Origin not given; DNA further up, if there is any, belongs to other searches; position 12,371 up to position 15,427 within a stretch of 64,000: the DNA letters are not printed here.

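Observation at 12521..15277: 918-aa terminal gene of the type III operon: two CARF-like modules in one chain, possibly a single-polypeptide pseudo-dimeric cOA effector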

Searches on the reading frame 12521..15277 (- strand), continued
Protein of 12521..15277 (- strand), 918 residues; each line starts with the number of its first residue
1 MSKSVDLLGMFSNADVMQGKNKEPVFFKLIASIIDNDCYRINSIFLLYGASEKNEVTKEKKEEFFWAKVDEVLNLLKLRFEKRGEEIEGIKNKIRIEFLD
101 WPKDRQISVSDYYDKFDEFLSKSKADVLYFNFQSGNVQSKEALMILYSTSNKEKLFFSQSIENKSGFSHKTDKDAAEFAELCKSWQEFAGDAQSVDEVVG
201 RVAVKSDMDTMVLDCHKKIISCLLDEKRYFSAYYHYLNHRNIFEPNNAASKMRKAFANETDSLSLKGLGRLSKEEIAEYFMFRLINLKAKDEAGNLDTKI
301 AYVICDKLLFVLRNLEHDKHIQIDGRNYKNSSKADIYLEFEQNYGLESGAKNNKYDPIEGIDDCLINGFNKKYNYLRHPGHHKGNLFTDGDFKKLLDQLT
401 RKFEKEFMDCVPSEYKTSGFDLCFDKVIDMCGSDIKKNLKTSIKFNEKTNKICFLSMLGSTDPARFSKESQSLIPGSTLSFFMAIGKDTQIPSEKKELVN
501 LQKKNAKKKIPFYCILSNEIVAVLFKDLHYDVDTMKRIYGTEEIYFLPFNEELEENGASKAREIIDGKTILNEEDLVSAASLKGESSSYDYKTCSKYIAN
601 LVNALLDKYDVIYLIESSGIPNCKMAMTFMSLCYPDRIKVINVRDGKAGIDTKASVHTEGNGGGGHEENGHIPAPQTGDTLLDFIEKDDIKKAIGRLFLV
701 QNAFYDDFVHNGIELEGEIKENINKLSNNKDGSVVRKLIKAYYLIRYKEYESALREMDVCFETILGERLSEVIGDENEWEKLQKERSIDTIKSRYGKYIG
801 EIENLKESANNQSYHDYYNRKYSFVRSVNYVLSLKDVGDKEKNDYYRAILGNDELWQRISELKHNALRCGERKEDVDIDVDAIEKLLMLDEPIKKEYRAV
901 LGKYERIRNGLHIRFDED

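Call 51: list_cluster_members(proteins=[P0001, P0002, P0003, P0004])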
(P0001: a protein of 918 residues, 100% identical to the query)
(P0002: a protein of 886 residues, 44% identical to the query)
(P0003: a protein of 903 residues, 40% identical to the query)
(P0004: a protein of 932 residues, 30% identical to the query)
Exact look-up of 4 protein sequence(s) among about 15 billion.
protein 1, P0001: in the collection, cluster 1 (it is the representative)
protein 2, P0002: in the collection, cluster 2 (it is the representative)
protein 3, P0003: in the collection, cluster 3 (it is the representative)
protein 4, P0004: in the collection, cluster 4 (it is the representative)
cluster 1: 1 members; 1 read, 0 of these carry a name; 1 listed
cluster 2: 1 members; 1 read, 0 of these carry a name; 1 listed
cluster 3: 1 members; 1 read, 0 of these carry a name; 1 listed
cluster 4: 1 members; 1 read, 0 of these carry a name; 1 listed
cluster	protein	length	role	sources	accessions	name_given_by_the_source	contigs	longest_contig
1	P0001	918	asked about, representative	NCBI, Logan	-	-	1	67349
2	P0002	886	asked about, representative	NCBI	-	-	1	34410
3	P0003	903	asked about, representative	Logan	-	-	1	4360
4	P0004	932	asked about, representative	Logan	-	-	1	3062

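Call 61: predict_structure(alignment_id=A2)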
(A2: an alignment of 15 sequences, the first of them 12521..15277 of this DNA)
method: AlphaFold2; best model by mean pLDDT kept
length: 918 residues; sequences in the alignment: 15
mean_pLDDT: 81.5   pTM: 0.81
mean pLDDT of the five models: 81.5, 81.1, 79.8, 78.8, 75.3
residues with pLDDT >= 90: 335; 70-90: 422; 50-70: 95; < 50: 66
segments of 3 or more residues with pLDDT < 50: 161-167, 343-352, 555-557, 584-587, 647-669, 811-815, 866-874
pLDDT, mean of each block of 10 residues (from residue 1): 92 82 88 92 93 69 92 93 91 90 72 90 94 89 90 85 49 80 67 70 78 82 87 83 65 82 78 93 95 85 91 90 90 78 40 71 90 73 69 96 95 93 93 74 74 90 77 82 86 86 89 89 88 89 87 53 85 80 55 88 90 87 89 86 62 26 33 83 89 90 84 85 78 83 88 86 88 88 86 94 77 58 94 89 94 88 53 62 93 92 92 68
secondary structure, 60 per line:
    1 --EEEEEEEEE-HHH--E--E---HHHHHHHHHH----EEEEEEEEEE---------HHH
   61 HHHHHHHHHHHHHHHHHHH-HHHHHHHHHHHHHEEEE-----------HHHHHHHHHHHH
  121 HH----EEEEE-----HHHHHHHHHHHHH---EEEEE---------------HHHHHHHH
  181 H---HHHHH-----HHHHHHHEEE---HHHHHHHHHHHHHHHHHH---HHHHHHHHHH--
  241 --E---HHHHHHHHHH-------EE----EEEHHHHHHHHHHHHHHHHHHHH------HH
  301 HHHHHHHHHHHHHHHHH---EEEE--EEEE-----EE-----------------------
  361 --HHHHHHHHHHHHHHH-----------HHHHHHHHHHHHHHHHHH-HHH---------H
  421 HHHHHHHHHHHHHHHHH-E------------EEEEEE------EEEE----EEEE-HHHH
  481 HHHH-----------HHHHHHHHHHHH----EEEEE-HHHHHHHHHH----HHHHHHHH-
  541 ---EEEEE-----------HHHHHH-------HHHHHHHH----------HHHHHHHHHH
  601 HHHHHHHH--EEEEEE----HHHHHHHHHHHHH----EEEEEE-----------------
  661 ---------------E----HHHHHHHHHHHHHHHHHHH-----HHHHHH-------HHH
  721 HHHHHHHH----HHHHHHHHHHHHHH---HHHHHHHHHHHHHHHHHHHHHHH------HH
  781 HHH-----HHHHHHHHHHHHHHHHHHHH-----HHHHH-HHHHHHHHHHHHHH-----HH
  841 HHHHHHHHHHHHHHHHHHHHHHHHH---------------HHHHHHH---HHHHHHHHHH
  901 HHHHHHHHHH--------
elements in order (helices of 4 or more, strands of 3 or more residues): E3-11 H25-34 E39-48 H58-79 H81-93 E94-97 H109-122 E127-131 H137-149 E153-157 H173-181 H185-189 H195-201 E202-204 H208-225 H229-238 H247-256 E270-272 H273-292 H299-317 E321-324 E327-330 H363-377 H389-406 H420-437 E452-457 E464-467 E472-475 H477-484 H496-507 E512-516 H518-527 H532-539 E544-548 H560-565 H573-580 H591-608 E611-616 H621-633 E638-643 H681-699 H705-710 H718-728 H733-746 H750-772 H779-783 H789-808 H814-818 H820-833 H839-865 H881-887 H891-910

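Call 63: fold_search(model_id=the predicted structure, library=pdb)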
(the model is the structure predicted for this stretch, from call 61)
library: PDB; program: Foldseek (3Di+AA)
matches with E <= 10: 509; with E <= 0.001: 8
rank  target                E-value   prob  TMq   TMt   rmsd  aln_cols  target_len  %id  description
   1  9w3u_A                8.2e-08  1.00  0.22  0.26  23.8      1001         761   11  Structure of Csm6 from Actinomyces procaprae (released 2026-03-04)
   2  6tug_H                1.1e-05  1.00  0.14  0.25  19.7       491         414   14  Enterococcus italicus Csm6 bound to cyclic hexa-2'-fluoro-hexa-dAMP (released 2020-02-26)
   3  6tug_B                3.3e-05  1.00  0.14  0.26  20.1       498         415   14  Enterococcus italicus Csm6 bound to cyclic hexa-2'-fluoro-hexa-dAMP (released 2020-02-26)
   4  6tug_D                4.1e-05  1.00  0.14  0.27  19.7       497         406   13  Enterococcus italicus Csm6 bound to cyclic hexa-2'-fluoro-hexa-dAMP (released 2020-02-26)
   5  6tug_G                8.5e-05  1.00  0.14  0.27  19.2       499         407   14  Enterococcus italicus Csm6 bound to cyclic hexa-2'-fluoro-hexa-dAMP (released 2020-02-26)
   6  6tug_A                1.4e-04  1.00  0.14  0.28  19.3       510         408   14  Enterococcus italicus Csm6 bound to cyclic hexa-2'-fluoro-hexa-dAMP (released 2020-02-26)
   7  6tug_E                2.0e-04  1.00  0.15  0.29  19.4       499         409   12  Enterococcus italicus Csm6 bound to cyclic hexa-2'-fluoro-hexa-dAMP (released 2020-02-26)
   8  6tug_F                3.2e-04  1.00  0.14  0.27  20.0       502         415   13  Enterococcus italicus Csm6 bound to cyclic hexa-2'-fluoro-hexa-dAMP (released 2020-02-26)
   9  8pe3_A                1.1e-03  1.00  0.16  0.32  17.3       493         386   10  Structure of Csm6' from Streptococcus thermophilus in complex with cyclic hexa-adenylate (cA6) (released 2023-10-04)
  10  8y7g_A                1.5e-03  0.95  0.13  0.21  29.7       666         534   12  Crystal structure of the Marinitoga sp. Csx1-Crn2 H495A mutant in complex with cyclic-tetraadenylate (cA4) (released 2024-07-17)
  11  8y7g_B                9.8e-03  0.77  0.13  0.20  29.8       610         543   13  Crystal structure of the Marinitoga sp. Csx1-Crn2 H495A mutant in complex with cyclic-tetraadenylate (cA4) (released 2024-07-17)
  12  8q44_B                1.0e-02  0.66  0.11  0.22  26.6       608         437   12  Crystal structure of cA4-bound Can2 (E364R) in complex with oligo-T DNA (released 2023-11-22)
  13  8q42_A                2.0e-02  0.54  0.11  0.22  29.3       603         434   11  Crystal structure of cA4-bound Can2 (E341A) in complex with oligo-A DNA (released 2023-11-22)
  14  8q44_A                2.3e-02  0.57  0.12  0.22  29.5       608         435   10  Crystal structure of cA4-bound Can2 (E364R) in complex with oligo-T DNA (released 2023-11-22)
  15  8z4i_A                2.5e-02  0.66  0.11  0.25  26.5       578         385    9  crystal structure of Cdn1 in complex with cA3 (released 2026-02-04)
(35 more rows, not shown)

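Call 64: search_solved_structures(query=A2, max_evalue=10, show_alignments=5)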
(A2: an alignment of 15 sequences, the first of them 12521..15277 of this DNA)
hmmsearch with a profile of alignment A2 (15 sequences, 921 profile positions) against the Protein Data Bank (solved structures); distinct sequences matched with E-value up to 10: 1.
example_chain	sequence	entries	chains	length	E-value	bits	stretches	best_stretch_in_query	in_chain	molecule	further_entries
2h28_A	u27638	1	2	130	0.41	12.2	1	6-35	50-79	Hypothetical protein yeeU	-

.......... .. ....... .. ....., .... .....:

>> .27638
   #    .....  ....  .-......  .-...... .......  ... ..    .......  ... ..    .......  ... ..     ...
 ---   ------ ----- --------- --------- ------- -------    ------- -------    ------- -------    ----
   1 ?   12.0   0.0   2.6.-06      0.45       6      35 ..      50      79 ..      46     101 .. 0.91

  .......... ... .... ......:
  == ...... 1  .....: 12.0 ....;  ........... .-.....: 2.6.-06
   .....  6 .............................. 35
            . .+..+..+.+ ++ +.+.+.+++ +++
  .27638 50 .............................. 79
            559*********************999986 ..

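Call 65: search_protein_families(library=pfam, proteins=[P0002, P0003, P0004, P0005, P0006, P0007, P0008, P0009, P0010, P0011], max_evalue=0.1)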
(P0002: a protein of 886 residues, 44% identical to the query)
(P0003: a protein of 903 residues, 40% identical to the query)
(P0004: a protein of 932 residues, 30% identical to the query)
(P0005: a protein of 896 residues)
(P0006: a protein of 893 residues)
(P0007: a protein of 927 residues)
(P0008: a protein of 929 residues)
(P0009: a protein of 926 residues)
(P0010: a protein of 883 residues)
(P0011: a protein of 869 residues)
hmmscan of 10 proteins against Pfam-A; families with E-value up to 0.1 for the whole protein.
P0002 (886 aa): 3 families
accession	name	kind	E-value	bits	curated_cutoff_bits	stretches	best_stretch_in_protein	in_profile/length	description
PF22208.1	Cas_Csm6_CARF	-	5.7e-06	26.4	27.5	1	570-636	22-90/106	Cas_Csm6 CARF domain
PF09670.15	Cas_Cas02710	-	0.0014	18.8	27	1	786-836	7-57/153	Csm6 HEPN domain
PF24360.1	DUF7516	-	0.05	14.1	27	0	214-248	28-65/87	Domain of unknown function (DUF7516)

P0003 (903 aa): 2 families
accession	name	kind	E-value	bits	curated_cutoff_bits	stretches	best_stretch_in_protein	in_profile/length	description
PF22208.1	Cas_Csm6_CARF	-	0.0035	17.5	27.5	0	594-638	34-78/106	Cas_Csm6 CARF domain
PF01191.24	RNA_pol_Rpb5_C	-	0.091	13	23.5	0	495-531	7-43/73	RNA polymerase Rpb5, C-terminal domain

P0004 (932 aa): 1 family
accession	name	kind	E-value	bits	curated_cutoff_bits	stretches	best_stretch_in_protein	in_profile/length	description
PF22208.1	Cas_Csm6_CARF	-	0.014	15.5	27.5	0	629-672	36-79/106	Cas_Csm6 CARF domain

P0005 (896 aa): 2 families
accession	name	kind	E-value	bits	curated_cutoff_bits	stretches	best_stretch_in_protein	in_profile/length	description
PF22208.1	Cas_Csm6_CARF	-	0.0011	19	27.5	0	593-637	36-80/106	Cas_Csm6 CARF domain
PF24360.1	DUF7516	-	0.086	13.3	27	1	214-248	28-65/87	Domain of unknown function (DUF7516)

P0006 (893 aa): 1 family
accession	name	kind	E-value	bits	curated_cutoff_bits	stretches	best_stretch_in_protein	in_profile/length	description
PF12887.12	SICA_alpha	-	0.015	15.6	23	0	762-815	126-183/185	SICA extracellular alpha domain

P0007 (927 aa): 1 family
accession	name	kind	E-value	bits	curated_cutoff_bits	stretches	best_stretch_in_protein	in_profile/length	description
PF22208.1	Cas_Csm6_CARF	-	0.015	15.4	27.5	0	641-683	36-78/106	Cas_Csm6 CARF domain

P0008 (929 aa): 0 families

P0009 (926 aa): 1 family
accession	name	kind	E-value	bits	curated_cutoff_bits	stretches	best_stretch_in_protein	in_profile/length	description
PF22208.1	Cas_Csm6_CARF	-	0.039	14.1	27.5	1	619-675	25-81/106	Cas_Csm6 CARF domain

P0010 (883 aa): 1 family
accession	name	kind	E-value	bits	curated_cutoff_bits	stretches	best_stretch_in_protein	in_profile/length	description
PF22208.1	Cas_Csm6_CARF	-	0.00061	19.9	27.5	1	606-658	27-77/106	Cas_Csm6 CARF domain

P0011 (869 aa): 0 families

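Call 73: find_encoding_contigs(protein=P0008, flank=10000, max_places=2)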
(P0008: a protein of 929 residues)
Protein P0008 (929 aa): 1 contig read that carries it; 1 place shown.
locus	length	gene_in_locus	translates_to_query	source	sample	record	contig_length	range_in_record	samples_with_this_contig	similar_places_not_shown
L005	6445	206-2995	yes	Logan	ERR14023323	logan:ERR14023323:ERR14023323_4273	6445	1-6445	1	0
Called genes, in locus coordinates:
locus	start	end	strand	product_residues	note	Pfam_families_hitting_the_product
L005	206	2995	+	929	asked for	-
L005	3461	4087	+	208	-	-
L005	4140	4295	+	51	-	-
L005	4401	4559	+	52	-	-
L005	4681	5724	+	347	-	-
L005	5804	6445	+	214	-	?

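Call 74: find_encoding_contigs(protein=P0012, flank=10000, max_places=2)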
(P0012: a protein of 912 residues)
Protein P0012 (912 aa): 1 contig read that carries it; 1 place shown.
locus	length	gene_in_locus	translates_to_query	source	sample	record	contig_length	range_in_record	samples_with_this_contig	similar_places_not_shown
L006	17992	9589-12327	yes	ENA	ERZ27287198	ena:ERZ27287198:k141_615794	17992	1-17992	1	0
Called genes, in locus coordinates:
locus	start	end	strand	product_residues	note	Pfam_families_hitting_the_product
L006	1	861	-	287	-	?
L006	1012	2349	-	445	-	PF01467:CTP_transf_like, PF01408:GFO_IDH_MocA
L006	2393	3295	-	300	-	PF04991:LicD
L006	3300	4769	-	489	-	PF01943:Polysacc_synt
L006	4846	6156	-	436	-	PF13173:AAA_14, PF13635:DUF4143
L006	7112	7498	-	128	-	-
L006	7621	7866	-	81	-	-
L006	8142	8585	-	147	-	-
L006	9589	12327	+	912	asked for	-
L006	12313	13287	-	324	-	PF01867:Cas_Cas1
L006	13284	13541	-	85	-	PF09827:CRISPR_Cas2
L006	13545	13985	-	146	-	-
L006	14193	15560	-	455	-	PF00872:Transposase_mut, PF10551:MULE (weak)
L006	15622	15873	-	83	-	-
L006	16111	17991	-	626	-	?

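Call 75: find_encoding_contigs(protein=P0016, flank=10000, max_places=2)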
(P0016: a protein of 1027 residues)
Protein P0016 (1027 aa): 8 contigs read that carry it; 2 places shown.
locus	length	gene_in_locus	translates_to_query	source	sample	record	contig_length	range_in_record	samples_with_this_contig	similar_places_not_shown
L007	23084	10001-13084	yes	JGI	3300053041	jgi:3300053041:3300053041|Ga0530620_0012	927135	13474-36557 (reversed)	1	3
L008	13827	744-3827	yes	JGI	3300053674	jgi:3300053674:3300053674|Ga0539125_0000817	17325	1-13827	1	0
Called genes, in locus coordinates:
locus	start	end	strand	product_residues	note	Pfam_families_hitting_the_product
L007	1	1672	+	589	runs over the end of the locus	PF02837:Glyco_hydro_2_N, PF22666:Glyco_hydro_2_N2, PF00703:Glyco_hydro_2, PF02836:Glyco_hydro_2_C (weak)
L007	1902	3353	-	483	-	PF13086:AAA_11, PF13245:AAA_19 (faint), PF13604:AAA_30 (faint), PF01443:Viral_helicase1 (faint), PF13086:AAA_11, PF13087:AAA_12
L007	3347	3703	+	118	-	-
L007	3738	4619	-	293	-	-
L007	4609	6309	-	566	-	-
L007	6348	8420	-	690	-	-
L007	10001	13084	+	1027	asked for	-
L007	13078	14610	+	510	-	PF22335:Cas10-Cmr2_palm2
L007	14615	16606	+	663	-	PF03787:RAMPs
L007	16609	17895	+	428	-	PF03787:RAMPs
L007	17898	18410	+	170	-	PF27799:CRISPR-assoc_Csx19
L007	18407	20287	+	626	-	PF03787:RAMPs (weak)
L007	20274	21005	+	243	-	PF01881:Cas_Cas6_C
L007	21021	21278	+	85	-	PF09827:CRISPR_Cas2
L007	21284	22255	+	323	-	PF01867:Cas_Cas1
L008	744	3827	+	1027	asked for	-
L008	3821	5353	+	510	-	PF22335:Cas10-Cmr2_palm2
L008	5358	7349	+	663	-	PF03787:RAMPs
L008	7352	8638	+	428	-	PF03787:RAMPs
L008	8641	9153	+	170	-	PF27799:CRISPR-assoc_Csx19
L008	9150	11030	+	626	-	PF03787:RAMPs (weak)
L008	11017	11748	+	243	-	PF01881:Cas_Cas6_C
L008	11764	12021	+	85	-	PF09827:CRISPR_Cas2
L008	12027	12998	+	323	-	PF01867:Cas_Cas1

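Call 78: search_protein_families(library=padloc, alignment_id=A2, max_evalue=1)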
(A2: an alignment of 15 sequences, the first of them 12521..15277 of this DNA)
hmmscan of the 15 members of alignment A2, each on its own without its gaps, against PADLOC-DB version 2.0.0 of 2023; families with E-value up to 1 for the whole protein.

A. member 1, window:12521-15277:- (918 aa): 1 family
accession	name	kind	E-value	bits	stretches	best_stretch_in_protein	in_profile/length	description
PDLC01987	CARF_m5--CARF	-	0.0052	14.9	1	582-634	128-179/195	-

B. families by the number of members that match (of 15 scanned): 7 families
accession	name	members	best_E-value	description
PDLC01031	Csx1/Csm6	2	1.6e-06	CARF+HEPN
PDLC01315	Csx1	1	0.00071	CAS-III; associated_signaling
PDLC04220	HEC-02B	1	0.0019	-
PDLC01639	Csx1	1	0.0036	CAS-III; associated_signaling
PDLC00809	Cyclase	1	0.0048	oligonucleotide-cyclase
PDLC01987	CARF_m5--CARF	1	0.0052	-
PDLC01359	Csm6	1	0.006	CAS-III; associated_signaling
